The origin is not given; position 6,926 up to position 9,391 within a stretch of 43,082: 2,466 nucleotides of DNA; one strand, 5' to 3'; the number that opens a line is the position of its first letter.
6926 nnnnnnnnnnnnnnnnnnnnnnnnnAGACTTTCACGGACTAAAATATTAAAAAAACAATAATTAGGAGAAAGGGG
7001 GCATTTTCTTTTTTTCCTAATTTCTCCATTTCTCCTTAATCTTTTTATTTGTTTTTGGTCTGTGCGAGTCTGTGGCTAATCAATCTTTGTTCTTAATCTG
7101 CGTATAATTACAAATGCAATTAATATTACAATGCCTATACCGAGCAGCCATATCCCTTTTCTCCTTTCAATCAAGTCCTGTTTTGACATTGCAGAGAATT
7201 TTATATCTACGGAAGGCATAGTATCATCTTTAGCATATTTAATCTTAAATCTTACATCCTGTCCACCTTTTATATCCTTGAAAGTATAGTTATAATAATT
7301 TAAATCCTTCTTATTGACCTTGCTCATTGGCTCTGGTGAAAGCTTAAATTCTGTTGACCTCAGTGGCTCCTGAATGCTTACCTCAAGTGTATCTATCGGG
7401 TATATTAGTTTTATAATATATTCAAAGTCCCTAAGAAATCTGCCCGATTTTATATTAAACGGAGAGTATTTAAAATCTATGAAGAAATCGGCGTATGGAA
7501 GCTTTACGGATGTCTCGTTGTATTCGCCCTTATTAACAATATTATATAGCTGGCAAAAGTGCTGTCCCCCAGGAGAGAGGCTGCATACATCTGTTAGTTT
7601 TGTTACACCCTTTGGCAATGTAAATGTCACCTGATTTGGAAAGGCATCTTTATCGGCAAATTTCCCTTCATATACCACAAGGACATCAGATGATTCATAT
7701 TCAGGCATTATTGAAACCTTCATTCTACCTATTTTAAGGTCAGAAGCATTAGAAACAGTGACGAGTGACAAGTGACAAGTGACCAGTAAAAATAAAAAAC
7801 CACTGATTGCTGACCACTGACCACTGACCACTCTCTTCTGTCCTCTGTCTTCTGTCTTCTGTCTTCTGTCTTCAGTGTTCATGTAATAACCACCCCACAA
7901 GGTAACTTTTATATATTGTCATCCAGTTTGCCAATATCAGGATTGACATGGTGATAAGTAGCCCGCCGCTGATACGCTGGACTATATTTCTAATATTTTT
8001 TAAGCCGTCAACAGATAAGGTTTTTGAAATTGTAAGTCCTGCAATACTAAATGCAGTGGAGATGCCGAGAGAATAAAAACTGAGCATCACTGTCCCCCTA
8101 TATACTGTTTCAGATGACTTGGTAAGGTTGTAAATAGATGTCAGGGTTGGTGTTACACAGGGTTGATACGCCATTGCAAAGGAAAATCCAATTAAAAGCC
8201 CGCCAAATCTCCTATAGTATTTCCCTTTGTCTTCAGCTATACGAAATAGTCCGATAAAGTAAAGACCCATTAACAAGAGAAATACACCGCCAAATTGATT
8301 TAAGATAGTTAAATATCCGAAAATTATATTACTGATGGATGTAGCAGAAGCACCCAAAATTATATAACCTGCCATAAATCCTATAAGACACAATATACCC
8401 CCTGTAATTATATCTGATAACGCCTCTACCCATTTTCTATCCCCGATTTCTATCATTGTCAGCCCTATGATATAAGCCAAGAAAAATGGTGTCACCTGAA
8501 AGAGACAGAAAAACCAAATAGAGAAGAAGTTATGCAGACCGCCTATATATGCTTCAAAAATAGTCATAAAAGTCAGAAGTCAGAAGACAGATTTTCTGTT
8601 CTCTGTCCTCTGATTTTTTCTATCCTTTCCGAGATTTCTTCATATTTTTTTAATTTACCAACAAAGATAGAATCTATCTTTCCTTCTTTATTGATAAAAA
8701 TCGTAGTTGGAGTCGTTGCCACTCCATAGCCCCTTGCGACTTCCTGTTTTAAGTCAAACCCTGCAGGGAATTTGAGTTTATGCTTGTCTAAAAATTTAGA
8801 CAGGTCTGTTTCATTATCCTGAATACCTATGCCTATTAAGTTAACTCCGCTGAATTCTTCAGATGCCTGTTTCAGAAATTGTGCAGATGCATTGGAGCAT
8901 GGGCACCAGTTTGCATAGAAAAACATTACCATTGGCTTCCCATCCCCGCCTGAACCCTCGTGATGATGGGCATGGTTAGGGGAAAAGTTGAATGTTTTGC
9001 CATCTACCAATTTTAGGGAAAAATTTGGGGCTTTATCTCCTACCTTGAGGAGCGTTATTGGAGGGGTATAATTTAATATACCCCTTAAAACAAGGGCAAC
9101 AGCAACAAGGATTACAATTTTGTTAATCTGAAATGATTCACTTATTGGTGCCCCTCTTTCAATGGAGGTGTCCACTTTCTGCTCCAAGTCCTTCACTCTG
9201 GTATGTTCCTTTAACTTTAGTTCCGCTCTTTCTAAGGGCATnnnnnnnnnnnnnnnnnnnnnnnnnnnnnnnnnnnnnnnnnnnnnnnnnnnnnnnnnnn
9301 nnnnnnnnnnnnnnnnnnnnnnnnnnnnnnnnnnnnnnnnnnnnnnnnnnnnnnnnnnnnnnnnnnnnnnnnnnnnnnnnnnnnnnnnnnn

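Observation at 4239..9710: Eight-gene periplasmic thiol-redox / cytochrome cluster built almost entirely from non-canonical variants: candidate dedicated maturation system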

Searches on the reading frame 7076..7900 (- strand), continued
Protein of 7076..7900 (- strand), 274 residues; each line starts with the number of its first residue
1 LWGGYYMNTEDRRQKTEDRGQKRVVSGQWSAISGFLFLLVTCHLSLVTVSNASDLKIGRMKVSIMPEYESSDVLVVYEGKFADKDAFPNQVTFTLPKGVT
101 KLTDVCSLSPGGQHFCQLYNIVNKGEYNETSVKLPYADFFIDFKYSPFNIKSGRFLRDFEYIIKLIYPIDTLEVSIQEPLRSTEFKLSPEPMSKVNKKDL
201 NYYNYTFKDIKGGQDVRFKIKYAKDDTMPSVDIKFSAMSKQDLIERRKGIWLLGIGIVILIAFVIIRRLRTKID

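Call 63: search_protein_families(library=ncbifam, proteins=[L077:1849-3216:-, L049:3301-4494:+, L076:424-1881:-, L055:7871-8503:+, L055:15194-15661:+, L074:10242-10820:+, L082:6772-8553:-, L076:5518-6459:-, L055:6712-7884:+, L066:10314-10811:+], max_evalue=0.001)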
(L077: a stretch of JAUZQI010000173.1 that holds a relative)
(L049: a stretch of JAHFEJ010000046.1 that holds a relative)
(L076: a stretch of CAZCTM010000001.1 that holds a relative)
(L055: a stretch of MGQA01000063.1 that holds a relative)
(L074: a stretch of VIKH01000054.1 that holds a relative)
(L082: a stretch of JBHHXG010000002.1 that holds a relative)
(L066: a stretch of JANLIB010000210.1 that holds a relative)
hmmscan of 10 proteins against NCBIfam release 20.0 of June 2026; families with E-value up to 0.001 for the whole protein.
L077:1849-3216:- (455 aa): 81 families (the best 25 are shown)
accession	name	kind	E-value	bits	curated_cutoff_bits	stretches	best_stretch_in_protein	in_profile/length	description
TIGR04055.1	rSAM_NirJ2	equivalog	5.9e-93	312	500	1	31-363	2-325/326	putative heme d1 biosynthesis radical SAM protein NirJ2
TIGR04545.1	rSAM_ahbD_hemeb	equivalog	9.5e-90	301.4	500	1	30-364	1-339/339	heme b synthase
TIGR04053.2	TIGR04053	equivalog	8.5e-71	239.1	395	2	34-261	13-239/366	TIGR04053 family radical SAM/SPASM domain-containing protein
TIGR04347.1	pseudo_SAM_Halo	equivalog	1e-50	173.1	525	1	33-362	42-385/390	TIGR04347 family pseudo-SAM/SPASM protein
TIGR04546.1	rSAM_ahbC_deAc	equivalog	4.5e-46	157.4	650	1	29-362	39-385/390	12,18-didecarboxysiroheme deacetylase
TIGR04051.1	rSAM_NirJ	equivalog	4e-45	154.3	515.45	1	33-361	6-347/354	heme d1 biosynthesis radical SAM protein NirJ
TIGR04303.1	GeoRSP_rSAM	equivalog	1.4e-44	153.1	400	1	35-360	11-324/325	GeoRSP system radical SAM/SPASM protein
TIGR04054.1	rSAM_NirJ1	equivalog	1.7e-44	152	650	1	31-361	38-381/387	putative heme d1 biosynthesis radical SAM protein NirJ1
TIGR03962.1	mycofact_rSAM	equivalog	6.7e-39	134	265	1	31-365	14-336/339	mycofactocin radical SAM maturase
TIGR04133.1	rSAM_w_lipo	hypoth_equivalog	6.9e-36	123.9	425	1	27-342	22-330/350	TIGR04133 family radical SAM/SPASM protein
NF050035.1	rSAM_WgK_link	exception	7.2e-35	120.6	650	1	29-364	9-365/367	radical SAM/SPASM peptide maturase WgkB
TIGR04340.1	rSAM_ACGX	hypoth_equivalog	2.3e-33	115.8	400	1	33-361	7-338/341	radical SAM/SPASM domain protein, ACGX system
TIGR02109.1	PQQ_syn_pqqE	equivalog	1e-31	110.2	381.35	1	31-373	9-343/358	pyrroloquinoline quinone biosynthesis protein PqqE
TIGR02666.1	moaA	equivalog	3.3e-31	108.5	284.05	1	30-297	11-281/336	GTP 3',8-cyclase MoaA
TIGR04251.1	SCM_rSAM_ScmF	equivalog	6e-29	101.5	400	1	31-362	6-341/353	SynChlorMet cassette radical SAM/SPASM protein ScmF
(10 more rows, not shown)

L049:3301-4494:+ (397 aa): 4 families
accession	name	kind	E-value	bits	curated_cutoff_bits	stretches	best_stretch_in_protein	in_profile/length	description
NF002789.0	PRK02910.1-3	equivalog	1.2e-11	44.2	509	1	336-396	474-534/535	ferredoxin:protochlorophyllide reductase (ATP-dependent) subunit B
TIGR01278.1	DPOR_BchB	equivalog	1.6e-10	40.5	490.35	1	343-395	459-511/512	ferredoxin:protochlorophyllide reductase (ATP-dependent) subunit B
NF008380.0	PRK11175.1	equivalog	3.9e-06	26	227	0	116-162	255-301/313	universal stress protein UspE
NF002790.0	PRK02910.1-4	equivalog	0.00021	20.1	912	1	340-393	473-526/530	ferredoxin:protochlorophyllide reductase (ATP-dependent) subunit B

L076:424-1881:- (485 aa): 57 families (the best 25 are shown)
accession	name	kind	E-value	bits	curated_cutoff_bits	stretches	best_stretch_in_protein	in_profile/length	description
TIGR00562.1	proto_IX_ox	equivalog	4.9e-75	252.9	97.85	1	7-451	4-464/470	protoporphyrinogen oxidase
NF008845.0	PRK11883.1-5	equivalog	5.4e-64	216.2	560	1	8-454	7-464/468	protoporphyrinogen oxidase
NF008841.0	PRK11883.1-1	equivalog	7.5e-41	140.5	517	1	8-453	6-449/453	protoporphyrinogen oxidase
NF009081.0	PRK12416.1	equivalog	3.8e-39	134.9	702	1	8-454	4-460/466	protoporphyrinogen oxidase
NF005560.0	PRK07233.1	equivalog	2.6e-22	79.3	252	1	8-452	3-429/435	hypothetical protein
TIGR03467.1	HpnE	equivalog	7.8e-19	68.3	283.05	1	8-307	1-295/430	hydroxysqualene dehydroxylase HpnE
NF008843.0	PRK11883.1-3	equivalog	5.4e-17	62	406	1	8-411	4-384/424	protoporphyrinogen oxidase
NF005547.0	PRK07208.1-3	equivalog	2.4e-10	39.7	380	1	7-304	6-293/465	hypothetical protein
TIGR02733.1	desat_CrtD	equivalog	9.6e-10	37.7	549.7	1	6-66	2-62/492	C-3',4' desaturase CrtD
TIGR02734.1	crtI_fam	subfamily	1.6e-09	37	238.1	1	8-54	1-47/504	phytoene desaturase family protein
NF002480.1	PRK01747.1-1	equivalog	7.7e-09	34.5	540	1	7-42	250-285/645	bifunctional tRNA (5-methylaminomethyl-2-thiouridine)(34)-methyltransferase MnmC2/FAD-dependent 5-carboxymethylaminomethyl-2-thiouridine(34)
NF005545.0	PRK07208.1-1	equivalog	1.3e-08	33.7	451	1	5-287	7-297/504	hypothetical protein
NF053546.1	violacein_VioA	equivalog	1.5e-08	34.3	600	1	7-107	1-104/411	flavin-dependent violacein biosynthesis tryptophan-2 monooxygenase VioA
NF045637.1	carotdesatCrtDProt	equivalog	1.5e-08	33.6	580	1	8-77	1-69/485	1-hydroxycarotenoid 3,4-desaturase CrtD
NF058655.1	CrtID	equivalog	3.5e-08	32.7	640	1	8-52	1-45/478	bifunctional phytoene desaturase/3,4-desaturase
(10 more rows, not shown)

L055:7871-8503:+ (210 aa): 0 families

L055:15194-15661:+ (155 aa): 0 families

L074:10242-10820:+ (192 aa): 5 families
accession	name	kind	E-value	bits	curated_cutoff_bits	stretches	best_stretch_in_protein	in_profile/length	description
NF053654.1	GroundWater_YciW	equivalog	8.9e-40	136.3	310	1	3-176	3-175/179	YciW-related (seleno)protein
TIGR01926.1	peroxid_rel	subfamily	8.2e-11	42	81.8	1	66-174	66-175/178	peroxidase-related enzyme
TIGR00778.1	ahpD_dom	domain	1.1e-06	28.1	27.8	1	65-103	7-45/51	alkylhydroperoxidase AhpD family core domain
TIGR04030.1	perox_Avi_7169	hypoth_equivalog_domain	1.2e-05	25.5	233.15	1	66-163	76-175/185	alkylhydroperoxidase domain protein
TIGR04029.1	CMD_Avi_7170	hypoth_equivalog_domain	0.0009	20.1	100.75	0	89-165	91-166/174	CMD domain protein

L082:6772-8553:- (593 aa): 6 families
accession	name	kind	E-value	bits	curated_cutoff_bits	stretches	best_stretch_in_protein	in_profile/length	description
NF052460.1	L-NosZ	equivalog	1.1e-227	756.3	700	1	53-556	1-480/480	clade III lactonase-type nitrous-oxide reductase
TIGR04246.1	nitrous_NosZ_Gp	equivalog_domain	1.7e-48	165.3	625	1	222-555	265-577/578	Sec-dependent nitrous-oxide reductase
TIGR04244.1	nitrous_NosZ_RR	equivalog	1.2e-32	113.3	625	1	219-554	305-626/627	TAT-dependent nitrous-oxide reductase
TIGR02276.1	beta_rpt_yvtn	repeat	3.1e-10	39.9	27.85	0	238-274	1-37/42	beta-propeller repeat protein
TIGR03866.1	PQQ_ABC_repeats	subfamily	7.3e-10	38.4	287.3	1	193-280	5-92/310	PQQ-dependent catabolism-associated beta-propeller protein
NF052340.1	hydrazine_beta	equivalog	0.00072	18.7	560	0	193-267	39-113/372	hydrazine synthase subunit beta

L076:5518-6459:- (313 aa): 3 families
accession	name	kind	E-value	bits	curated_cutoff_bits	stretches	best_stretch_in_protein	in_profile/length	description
NF011054.0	PRK14486.1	equivalog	2.4e-09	37.1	447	1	146-235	216-291/294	putative bifunctional cbb3-type cytochrome c oxidase subunit II/cytochrome c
NF033864.1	cytochrome579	equivalog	4.4e-08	33.1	280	1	155-234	61-139/179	cytochrome 579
TIGR00782.1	ccoP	equivalog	2.1e-05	24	179.95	1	146-237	108-195/285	cytochrome-c oxidase, cbb3-type subunit III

L055:6712-7884:+ (390 aa): 3 families
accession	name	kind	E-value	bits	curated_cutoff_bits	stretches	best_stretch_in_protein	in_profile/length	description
NF040969.1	cytb_ExtP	equivalog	1e-37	130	290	1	12-190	22-203/205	selenite/tellurite reduction operon b-type cytochrome ExtP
NF002990.0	PRK03735.1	subfamily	1.4e-34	119.8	325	1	16-189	43-219/223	cytochrome b6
NF050120.1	bc1_QcrB_actin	exception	1.8e-13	50.2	500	1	13-184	24-216/458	cytochrome bc1 complex cytochrome b subunit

L066:10314-10811:+ (165 aa): 0 families

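Call 64: search_protein_families(library=pfam, proteins=[L077:1849-3216:-, L049:3301-4494:+, L076:424-1881:-, L055:7871-8503:+, L055:15194-15661:+, L074:10242-10820:+, L082:6772-8553:-], max_evalue=0.001)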
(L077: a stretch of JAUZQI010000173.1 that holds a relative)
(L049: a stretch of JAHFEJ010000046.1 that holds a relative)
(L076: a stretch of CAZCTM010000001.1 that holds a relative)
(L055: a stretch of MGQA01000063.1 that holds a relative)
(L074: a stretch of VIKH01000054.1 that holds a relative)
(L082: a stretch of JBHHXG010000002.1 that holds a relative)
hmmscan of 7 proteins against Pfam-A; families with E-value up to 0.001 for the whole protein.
L077:1849-3216:- (455 aa): 4 families
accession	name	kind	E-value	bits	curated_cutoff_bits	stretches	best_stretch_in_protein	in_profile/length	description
PF04055.27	Radical_SAM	-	1.4e-23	84.3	29.5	1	33-194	1-166/166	Radical SAM superfamily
PF08369.16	PCP_red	-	5.7e-14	52.3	32.5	1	383-423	1-41/45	Proto-chlorophyllide reductase 57 kD subunit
PF13186.11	SPASM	-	5.9e-07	30.1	21.5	1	275-333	1-66/67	Iron-sulfur cluster-binding domain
PF13353.11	Fer4_12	-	0.00014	22.6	22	1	37-105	13-80/137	4Fe-4S single cluster domain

L049:3301-4494:+ (397 aa): 2 families
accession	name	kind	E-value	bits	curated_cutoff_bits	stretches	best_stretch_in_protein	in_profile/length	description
PF00582.32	Usp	-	1.7e-35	123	24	2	170-330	4-140/141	Universal stress protein family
PF08369.16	PCP_red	-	5.9e-14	52.3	32.5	1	348-392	1-45/45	Proto-chlorophyllide reductase 57 kD subunit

L076:424-1881:- (485 aa): 10 families
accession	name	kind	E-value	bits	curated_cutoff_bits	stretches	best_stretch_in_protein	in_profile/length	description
PF01593.30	Amino_oxidase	-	2.7e-52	179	19.8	1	15-410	1-392/443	Flavin containing amine oxidoreductase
PF13450.12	NAD_binding_8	-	1.2e-11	45.1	21.9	1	10-73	1-66/68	NAD(P)-binding Rossmann-like domain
PF01266.30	DAO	-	2.3e-11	44.3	27.9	1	7-53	1-46/353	FAD dependent oxidoreductase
PF00890.30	FAD_binding_2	-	4.3e-06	26.6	20.4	1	7-48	1-42/414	FAD binding domain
PF12831.13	FAD_oxidored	-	1.1e-05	25.3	27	1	7-44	1-38/416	FAD dependent oxidoreductase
PF03486.20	HI0933_like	-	2.1e-05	24.5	50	1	7-47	2-42/244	HI0933-like protein Rossmann domain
PF07992.20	Pyr_redox_2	-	3.4e-05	23.9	26.1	0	7-59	2-195/291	Pyridine nucleotide-disulphide oxidoreductase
PF01494.25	FAD_binding_3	-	0.00016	21.4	22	1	5-38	1-34/349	FAD binding domain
PF01946.23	Thi4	-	0.00028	20.6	26.2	1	5-43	17-56/235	Thi4 family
PF00070.33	Pyr_redox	-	0.0006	20.7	22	0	8-65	2-58/82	Pyridine nucleotide-disulphide oxidoreductase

L055:7871-8503:+ (210 aa): 0 families

L055:15194-15661:+ (155 aa): 0 families

L074:10242-10820:+ (192 aa): 1 family
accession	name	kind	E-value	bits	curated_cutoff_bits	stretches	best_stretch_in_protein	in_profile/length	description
PF02627.25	CMD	-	3.7e-12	46.5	23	1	41-124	1-83/84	Carboxymuconolactone decarboxylase family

L082:6772-8553:- (593 aa): 4 families
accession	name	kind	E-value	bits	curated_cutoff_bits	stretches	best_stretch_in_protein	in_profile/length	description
PF21783.3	YNCE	-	2e-12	47.5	27.1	0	197-267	38-108/339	YNCE-like beta-propeller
PF18764.7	nos_propeller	-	1.5e-07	31.7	30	1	327-393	2-71/71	Nitrous oxide reductase propeller repeat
PF10282.15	Lactonase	-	1.1e-05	25.3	21.7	1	103-257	151-319/344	Lactonase, 7-bladed beta-propeller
PF13473.12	Cupredoxin_1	-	1.6e-05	25.3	27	1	453-538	20-93/104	Cupredoxin-like domain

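Call 66: find_related_loci(query=A3, collection=metagenome_contigs, flank=10000)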
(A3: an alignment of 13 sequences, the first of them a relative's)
Query A3 (593 aa) in metagenome_contigs; peptide patterns used: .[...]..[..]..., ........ (x = any residue, [..] = any of these).
176 stretches matched a pattern; 60 encode a relative of the query (tblastn E <= 1e-3); 60 distinct loci.
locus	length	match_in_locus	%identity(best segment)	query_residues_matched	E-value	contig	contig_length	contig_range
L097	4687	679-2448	87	4-593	0e+0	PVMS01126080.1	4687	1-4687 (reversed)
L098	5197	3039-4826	83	1-593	0e+0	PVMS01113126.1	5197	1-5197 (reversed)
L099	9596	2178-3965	82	2-593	0e+0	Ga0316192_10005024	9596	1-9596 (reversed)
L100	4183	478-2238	79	4-593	0e+0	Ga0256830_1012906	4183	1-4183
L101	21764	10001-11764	79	5-593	0e+0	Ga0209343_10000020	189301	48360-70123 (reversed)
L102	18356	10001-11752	80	4-592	0e+0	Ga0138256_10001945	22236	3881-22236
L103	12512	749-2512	78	4-593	0e+0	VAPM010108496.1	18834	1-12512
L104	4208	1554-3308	77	1-593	0e+0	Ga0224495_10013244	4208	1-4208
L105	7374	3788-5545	77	4-593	0e+0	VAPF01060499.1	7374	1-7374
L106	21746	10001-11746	76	5-593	0e+0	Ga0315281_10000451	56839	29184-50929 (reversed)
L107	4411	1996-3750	76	5-593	0e+0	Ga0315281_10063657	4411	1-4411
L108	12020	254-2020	75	1-593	0e+0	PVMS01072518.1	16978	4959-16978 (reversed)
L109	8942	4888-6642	76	5-593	0e+0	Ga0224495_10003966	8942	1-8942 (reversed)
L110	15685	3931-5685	76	4-593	0e+0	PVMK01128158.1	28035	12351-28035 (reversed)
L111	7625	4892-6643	75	6-593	0e+0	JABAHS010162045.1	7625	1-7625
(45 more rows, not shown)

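Call 76: search_protein_families(library=pfam, proteins=[L021:1863-3539:+, L030:5658-6881:+, L064:8980-9993:+, L055:15194-15661:+], max_evalue=0.01)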
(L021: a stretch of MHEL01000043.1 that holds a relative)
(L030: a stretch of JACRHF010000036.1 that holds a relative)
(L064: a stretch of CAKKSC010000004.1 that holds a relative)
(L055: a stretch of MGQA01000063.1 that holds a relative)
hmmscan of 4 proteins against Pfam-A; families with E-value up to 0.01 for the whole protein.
L021:1863-3539:+ (558 aa): 2 families
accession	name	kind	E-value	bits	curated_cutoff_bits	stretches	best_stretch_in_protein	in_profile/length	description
PF03781.23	FGE-sulfatase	-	5e-54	184.1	23.3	1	322-552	2-254/255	Sulfatase-modifying factor enzyme 1-like domain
PF13473.12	Cupredoxin_1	-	3.6e-12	46.7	27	1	203-292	16-104/104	Cupredoxin-like domain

L030:5658-6881:+ (407 aa): 2 families
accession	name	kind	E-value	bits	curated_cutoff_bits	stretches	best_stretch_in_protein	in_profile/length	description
PF03781.23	FGE-sulfatase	-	8.6e-53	180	23.3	1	173-402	2-255/255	Sulfatase-modifying factor enzyme 1-like domain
PF03918.19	CcmH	-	1.3e-06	28.2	25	1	25-98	18-91/143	Cytochrome C biogenesis protein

L064:8980-9993:+ (337 aa): 1 family
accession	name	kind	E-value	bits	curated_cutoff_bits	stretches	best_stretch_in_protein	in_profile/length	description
PF03918.19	CcmH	-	3.5e-10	39.7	25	1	218-285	27-94/143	Cytochrome C biogenesis protein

L055:15194-15661:+ (155 aa): 0 families

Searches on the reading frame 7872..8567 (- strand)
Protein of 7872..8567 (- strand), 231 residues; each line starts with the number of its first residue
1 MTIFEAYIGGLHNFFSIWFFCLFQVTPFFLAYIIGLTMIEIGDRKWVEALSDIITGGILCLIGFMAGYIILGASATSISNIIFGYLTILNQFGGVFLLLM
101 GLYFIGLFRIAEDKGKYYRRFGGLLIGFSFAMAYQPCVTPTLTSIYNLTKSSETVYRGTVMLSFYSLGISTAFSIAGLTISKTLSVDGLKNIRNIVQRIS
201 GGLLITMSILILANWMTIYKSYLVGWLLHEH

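Call 3: search_protein_families(library=pfam, proteins=[window:7872-8567:-], max_evalue=0.1)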
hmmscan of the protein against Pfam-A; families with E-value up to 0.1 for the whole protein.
window:7872-8567:- (231 aa): 1 family
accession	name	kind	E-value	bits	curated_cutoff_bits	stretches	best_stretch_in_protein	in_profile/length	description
PF02683.22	DsbD_TM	-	0.0007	19.4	27.1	1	89-213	95-216/219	Cytochrome C biogenesis protein transmembrane domain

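Call 4: search_protein_families(library=ncbifam, proteins=[window:7872-8567:-], max_evalue=0.1)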
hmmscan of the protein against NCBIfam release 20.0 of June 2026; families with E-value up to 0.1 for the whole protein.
window:7872-8567:- (231 aa): 0 families

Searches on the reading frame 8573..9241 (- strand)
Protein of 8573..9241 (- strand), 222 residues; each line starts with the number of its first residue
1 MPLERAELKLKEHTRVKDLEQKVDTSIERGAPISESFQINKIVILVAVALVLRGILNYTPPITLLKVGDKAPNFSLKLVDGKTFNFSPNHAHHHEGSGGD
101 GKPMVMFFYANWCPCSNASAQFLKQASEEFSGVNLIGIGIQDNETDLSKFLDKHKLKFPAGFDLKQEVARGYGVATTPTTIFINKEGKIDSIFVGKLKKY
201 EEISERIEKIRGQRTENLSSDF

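Call 3: search_protein_families(library=pfam, proteins=[window:8573-9241:-], max_evalue=0.1)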
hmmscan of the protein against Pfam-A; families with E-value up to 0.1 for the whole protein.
window:8573-9241:- (222 aa): 6 families
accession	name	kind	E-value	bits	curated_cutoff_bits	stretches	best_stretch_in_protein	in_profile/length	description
PF00578.27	AhpC-TSA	-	3.1e-21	76.1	26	1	67-190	1-122/124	AhpC/TSA family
PF08534.16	Redoxin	-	3e-18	66.5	26.6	1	66-199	1-138/148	Redoxin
PF13905.12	Thioredoxin_8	-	6.9e-12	46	27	1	101-189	1-94/94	Thioredoxin-like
PF13098.12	Thioredoxin_2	-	1.1e-07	32.6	27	1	99-203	3-100/104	Thioredoxin-like domain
PF00085.26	Thioredoxin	-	8.7e-06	26.1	23.5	1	102-196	19-91/103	Thioredoxin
PF13743.12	Thioredoxin_5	-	0.073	13.2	27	1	141-203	121-184/186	Thioredoxin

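Call 4: search_protein_families(library=ncbifam, proteins=[window:8573-9241:-], max_evalue=0.1)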
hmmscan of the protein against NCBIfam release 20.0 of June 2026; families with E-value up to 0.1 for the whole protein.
window:8573-9241:- (222 aa): 14 families
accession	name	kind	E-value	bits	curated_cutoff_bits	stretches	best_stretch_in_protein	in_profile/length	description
NF002854.0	PRK03147.1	subfamily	5.7e-23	81.7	170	1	42-211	13-173/176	thiol-disulfide oxidoreductase ResA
NF041202.1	StoA_CxxC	exception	7.6e-16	58.4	210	1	100-199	51-154/163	endospore biogenesis thiol-disulfide oxidoreductase StoA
TIGR00385.1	dsbE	subfamily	1.3e-10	41.1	123.15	1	100-199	62-160/173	DsbE family thiol:disulfide interchange protein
NF006960.0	PRK09437.1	equivalog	4.4e-09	36.4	140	1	63-176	2-107/156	thioredoxin-dependent thiol peroxidase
TIGR01068.1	thioredoxin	equivalog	4.3e-07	30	96.8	1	101-145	14-59/101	thioredoxin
NF011941.0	PRK15412.1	equivalog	1.3e-06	28.1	359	1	99-198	66-164/185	thiol:disulfide interchange protein DsbE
NF041054.1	WAxxUGC_long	equivalog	7.6e-06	25.4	300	1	71-189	84-194/354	ResA-like WAxxUGC motif-containing protein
NF010625.0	PRK14018.1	equivalog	1.7e-05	23.6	522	1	101-200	56-163/521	bifunctional peptide-methionine (S)-S-oxide reductase MsrA/peptide-methionine (R)-S-oxide reductase MsrB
TIGR02661.1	MauD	equivalog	2.8e-05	23.7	188.6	1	66-192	47-162/189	methylamine dehydrogenase accessory protein MauD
NF008229.0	PRK10996.1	equivalog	0.00032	20.4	125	1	78-143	32-95/141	thioredoxin TrxC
NF053650.1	PerredPrxQDein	equivalog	0.0054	16.7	260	1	84-173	4-94/148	thioredoxin-dependent peroxiredoxin PrxQ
NF045694.1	seleno_TsoB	exception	0.0059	14.7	805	1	78-188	451-548/572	rhodanese/DsbD fusion-like selenoprotein TsoB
TIGR01126.1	pdi_dom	equivalog_domain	0.032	14.5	107.2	0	102-138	15-52/105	protein disulfide-isomerase domain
NF006898.0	PRK09381.1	equivalog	0.035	14.5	138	0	104-134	24-54/109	thioredoxin TrxA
